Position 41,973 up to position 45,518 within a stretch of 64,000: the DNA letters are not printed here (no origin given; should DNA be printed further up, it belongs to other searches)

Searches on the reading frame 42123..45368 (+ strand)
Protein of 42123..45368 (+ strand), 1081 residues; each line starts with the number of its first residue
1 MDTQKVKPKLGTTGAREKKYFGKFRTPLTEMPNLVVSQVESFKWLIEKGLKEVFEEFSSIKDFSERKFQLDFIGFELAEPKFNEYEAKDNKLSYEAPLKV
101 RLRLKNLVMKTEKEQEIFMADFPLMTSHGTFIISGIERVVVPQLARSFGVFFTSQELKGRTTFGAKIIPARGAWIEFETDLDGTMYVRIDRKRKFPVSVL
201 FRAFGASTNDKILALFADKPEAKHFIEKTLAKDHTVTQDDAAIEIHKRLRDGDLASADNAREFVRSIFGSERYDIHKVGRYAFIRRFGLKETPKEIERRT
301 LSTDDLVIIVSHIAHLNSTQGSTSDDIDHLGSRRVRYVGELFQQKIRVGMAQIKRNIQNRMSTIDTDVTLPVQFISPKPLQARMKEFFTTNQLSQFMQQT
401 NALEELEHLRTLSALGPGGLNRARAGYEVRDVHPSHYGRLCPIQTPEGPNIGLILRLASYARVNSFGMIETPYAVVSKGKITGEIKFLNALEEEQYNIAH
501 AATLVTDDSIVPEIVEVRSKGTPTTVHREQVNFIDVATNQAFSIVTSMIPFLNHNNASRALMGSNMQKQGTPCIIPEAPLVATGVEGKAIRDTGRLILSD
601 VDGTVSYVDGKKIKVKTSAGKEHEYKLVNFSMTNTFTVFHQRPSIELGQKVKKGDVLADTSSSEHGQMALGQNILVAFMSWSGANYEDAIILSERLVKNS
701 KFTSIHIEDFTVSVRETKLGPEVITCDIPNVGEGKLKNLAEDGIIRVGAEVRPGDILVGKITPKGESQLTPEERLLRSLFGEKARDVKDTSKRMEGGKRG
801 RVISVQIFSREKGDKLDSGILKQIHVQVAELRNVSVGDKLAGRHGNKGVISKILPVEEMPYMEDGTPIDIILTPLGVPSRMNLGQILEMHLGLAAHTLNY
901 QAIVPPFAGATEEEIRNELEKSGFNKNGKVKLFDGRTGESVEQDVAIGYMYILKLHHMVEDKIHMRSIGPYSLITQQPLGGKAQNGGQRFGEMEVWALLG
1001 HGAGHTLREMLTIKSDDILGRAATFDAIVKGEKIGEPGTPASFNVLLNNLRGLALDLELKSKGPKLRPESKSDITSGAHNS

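Call 74: search_protein_families(library=pfam, proteins=[window:42123-45368:+], max_evalue=0.001)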
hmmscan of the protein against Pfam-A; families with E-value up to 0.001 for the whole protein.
window:42123-45368:+ (1081 aa): 6 families
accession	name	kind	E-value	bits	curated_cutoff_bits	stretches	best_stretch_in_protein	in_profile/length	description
PF00562.33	RNA_pol_Rpb2_6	-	1.9e-124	416.1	23.4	1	599-984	2-373/373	RNA polymerase Rpb2, domain 6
PF04565.21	RNA_pol_Rpb2_3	-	4.1e-26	91.4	21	1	395-463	1-68/68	RNA polymerase Rpb2, domain 3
PF04560.25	RNA_pol_Rpb2_7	-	8.7e-23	81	32.1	1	986-1061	1-86/87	RNA polymerase Rpb2, domain 7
PF04561.19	RNA_pol_Rpb2_2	-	9.2e-23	81.3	21.7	1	158-336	13-190/190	RNA polymerase Rpb2, domain 2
PF04563.20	RNA_pol_Rpb2_1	-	3.6e-15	56.5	28.2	1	33-364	1-184/203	RNA polymerase beta subunit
PF10385.14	RNA_pol_Rpb2_45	-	1.9e-14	53.9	28.2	1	473-537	1-66/66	RNA polymerase beta subunit external 1 domain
